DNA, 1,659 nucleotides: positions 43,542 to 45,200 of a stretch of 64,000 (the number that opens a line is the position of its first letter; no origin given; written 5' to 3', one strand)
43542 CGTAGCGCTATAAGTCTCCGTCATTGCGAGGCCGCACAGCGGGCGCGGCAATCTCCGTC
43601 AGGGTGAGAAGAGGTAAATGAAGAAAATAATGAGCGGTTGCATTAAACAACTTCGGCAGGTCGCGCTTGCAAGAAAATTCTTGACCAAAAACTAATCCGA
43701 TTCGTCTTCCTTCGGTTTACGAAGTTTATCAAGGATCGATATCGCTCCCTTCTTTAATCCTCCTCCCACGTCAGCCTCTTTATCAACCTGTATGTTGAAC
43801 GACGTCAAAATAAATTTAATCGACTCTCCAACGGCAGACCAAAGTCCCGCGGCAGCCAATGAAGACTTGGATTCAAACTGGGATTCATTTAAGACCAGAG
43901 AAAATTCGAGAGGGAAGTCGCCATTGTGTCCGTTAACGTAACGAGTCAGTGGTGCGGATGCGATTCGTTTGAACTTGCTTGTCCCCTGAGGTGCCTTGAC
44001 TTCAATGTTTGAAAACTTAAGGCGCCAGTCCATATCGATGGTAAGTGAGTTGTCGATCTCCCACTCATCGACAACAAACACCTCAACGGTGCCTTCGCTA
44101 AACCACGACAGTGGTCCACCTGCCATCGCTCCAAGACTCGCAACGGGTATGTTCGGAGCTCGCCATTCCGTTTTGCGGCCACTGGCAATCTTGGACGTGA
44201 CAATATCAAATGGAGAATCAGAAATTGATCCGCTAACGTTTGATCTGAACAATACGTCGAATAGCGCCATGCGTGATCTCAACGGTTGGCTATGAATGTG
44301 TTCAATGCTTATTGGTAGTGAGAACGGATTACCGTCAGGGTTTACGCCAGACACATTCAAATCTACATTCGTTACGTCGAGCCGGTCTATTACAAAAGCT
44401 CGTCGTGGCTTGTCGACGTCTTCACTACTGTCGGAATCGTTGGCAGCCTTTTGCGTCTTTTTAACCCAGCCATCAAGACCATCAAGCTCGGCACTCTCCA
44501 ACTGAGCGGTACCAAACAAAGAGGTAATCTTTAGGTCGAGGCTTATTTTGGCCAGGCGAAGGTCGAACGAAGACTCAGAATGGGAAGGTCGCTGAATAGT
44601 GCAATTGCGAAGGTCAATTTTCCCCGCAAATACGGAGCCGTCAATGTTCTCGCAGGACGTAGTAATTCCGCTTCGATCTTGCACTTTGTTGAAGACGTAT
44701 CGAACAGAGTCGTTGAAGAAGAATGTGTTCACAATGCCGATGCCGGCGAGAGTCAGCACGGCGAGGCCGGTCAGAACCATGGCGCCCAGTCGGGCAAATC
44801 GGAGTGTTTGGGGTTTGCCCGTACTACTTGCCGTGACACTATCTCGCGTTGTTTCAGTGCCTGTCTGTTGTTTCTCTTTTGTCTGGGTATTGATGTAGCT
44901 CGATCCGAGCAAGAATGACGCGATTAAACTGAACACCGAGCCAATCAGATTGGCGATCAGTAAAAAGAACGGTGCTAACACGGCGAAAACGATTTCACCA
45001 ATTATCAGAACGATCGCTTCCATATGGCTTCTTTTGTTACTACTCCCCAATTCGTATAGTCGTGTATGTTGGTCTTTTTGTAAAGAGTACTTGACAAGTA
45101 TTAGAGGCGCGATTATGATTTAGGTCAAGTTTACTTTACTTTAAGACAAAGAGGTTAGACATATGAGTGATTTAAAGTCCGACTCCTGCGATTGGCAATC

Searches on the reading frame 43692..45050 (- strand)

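Call 3: search_protein_families(library=pfam, proteins=[window:43692-45050:-], max_evalue=0.01)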
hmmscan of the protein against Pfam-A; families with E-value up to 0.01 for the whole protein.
window:43692-45050:- (452 aa): 2 families
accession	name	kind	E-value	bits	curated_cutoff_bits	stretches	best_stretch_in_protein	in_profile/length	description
PF08118.16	MDM31_MDM32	-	2.5e-10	40.1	28.9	1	158-324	158-338/523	Yeast mitochondrial distribution and morphology (MDM) proteins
PF13273.12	DUF4064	-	0.0059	17.2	32.1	1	32-113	7-82/102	Protein of unknown function (DUF4064)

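Call 11: search_protein_families(library=ncbifam, proteins=[window:43692-45050:-], max_evalue=0.001)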
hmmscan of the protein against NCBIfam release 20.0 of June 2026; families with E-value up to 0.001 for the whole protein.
window:43692-45050:- (452 aa): 0 families
